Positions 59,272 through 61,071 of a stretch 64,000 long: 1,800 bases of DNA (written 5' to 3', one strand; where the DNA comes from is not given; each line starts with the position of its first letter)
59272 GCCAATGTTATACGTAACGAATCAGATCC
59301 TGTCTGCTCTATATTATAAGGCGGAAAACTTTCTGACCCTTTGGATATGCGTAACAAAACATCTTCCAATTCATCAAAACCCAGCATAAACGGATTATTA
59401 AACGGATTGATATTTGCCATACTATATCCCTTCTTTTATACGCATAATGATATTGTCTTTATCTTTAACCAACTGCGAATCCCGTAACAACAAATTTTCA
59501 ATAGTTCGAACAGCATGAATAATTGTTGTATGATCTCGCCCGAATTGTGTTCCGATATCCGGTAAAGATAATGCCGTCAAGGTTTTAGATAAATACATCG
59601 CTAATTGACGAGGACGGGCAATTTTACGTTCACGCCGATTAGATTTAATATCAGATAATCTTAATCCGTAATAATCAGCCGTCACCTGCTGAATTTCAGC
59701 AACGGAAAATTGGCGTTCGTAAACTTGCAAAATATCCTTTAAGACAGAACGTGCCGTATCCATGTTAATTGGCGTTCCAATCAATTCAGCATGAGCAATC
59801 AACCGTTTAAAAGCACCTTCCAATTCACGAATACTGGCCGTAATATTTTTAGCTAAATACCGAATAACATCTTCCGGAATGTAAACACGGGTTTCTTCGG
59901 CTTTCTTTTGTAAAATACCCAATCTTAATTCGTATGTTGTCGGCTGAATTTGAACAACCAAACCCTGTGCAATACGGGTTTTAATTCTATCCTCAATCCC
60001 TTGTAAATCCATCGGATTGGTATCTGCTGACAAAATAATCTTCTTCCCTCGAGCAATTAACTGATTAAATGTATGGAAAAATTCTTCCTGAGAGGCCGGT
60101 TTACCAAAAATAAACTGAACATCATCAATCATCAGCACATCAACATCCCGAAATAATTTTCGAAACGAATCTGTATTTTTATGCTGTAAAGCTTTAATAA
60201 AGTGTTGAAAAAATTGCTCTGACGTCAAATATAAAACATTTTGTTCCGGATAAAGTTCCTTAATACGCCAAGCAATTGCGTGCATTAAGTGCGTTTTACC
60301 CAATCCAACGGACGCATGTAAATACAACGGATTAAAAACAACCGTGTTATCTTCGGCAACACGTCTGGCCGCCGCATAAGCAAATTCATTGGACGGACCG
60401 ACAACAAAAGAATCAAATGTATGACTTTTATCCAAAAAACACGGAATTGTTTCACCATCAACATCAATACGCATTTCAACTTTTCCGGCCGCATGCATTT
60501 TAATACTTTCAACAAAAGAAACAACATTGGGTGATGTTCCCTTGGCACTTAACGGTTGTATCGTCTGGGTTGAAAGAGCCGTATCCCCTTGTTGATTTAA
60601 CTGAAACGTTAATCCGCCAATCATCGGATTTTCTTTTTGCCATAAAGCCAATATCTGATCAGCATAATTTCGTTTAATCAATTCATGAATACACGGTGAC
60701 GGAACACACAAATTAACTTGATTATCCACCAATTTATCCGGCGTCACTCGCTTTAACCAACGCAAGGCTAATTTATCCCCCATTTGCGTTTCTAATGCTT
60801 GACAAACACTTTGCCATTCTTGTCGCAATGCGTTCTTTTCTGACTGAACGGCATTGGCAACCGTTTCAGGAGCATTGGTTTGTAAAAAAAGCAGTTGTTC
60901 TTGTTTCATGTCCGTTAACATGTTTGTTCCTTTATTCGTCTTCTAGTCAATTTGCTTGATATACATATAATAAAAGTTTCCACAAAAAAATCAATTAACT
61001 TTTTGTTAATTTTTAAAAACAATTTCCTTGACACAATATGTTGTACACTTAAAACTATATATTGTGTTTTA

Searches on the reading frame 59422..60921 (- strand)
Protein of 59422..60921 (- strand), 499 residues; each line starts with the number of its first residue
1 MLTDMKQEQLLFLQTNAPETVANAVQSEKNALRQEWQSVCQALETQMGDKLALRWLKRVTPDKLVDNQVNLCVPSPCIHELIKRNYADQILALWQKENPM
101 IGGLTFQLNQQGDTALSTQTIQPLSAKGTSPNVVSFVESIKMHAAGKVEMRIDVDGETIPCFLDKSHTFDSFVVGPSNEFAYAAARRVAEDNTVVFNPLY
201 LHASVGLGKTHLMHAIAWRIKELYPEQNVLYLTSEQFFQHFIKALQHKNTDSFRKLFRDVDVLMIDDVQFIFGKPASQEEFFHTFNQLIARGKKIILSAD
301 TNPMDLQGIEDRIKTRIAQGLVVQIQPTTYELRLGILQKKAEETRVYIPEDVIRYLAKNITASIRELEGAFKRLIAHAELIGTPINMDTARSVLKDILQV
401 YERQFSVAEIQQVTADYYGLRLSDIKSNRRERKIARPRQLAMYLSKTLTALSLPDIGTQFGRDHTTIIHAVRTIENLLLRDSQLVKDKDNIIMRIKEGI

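Call 78: search_protein_families(library=pfam, proteins=[window:59422-60921:-], max_evalue=0.01)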
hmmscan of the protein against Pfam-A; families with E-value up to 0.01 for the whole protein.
window:59422-60921:- (499 aa): 8 families
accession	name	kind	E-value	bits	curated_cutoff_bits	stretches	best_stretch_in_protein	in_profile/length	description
PF00308.24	Bac_DnaA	-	1.3e-61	208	23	1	163-323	1-161/162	Bacterial DnaA ATPAse domain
PF08299.17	Bac_DnaA_C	-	1.1e-28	99.4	31.5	1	408-474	2-69/69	Bacterial dnaA protein helix-turn-helix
PF11638.13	DnaA_N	-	5e-10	39.4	24.6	1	35-95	3-64/65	DnaA N-terminal domain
PF00004.35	AAA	-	2.5e-05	25.2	21.2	1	200-302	2-109/131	ATPase family associated with various cellular activities (AAA)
PF01695.23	IstB_IS21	-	0.00037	20.5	24.1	1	201-298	97-192/238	IstB-like ATP binding protein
PF04851.21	ResIII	-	0.0008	19.8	22.5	1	189-236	16-63/164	Type III restriction enzyme, res subunit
PF13401.12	AAA_22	-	0.0059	17.4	27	0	211-286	49-109/130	AAA domain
PF13173.12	AAA_14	-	0.0087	16.5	27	0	207-318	13-116/129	AAA domain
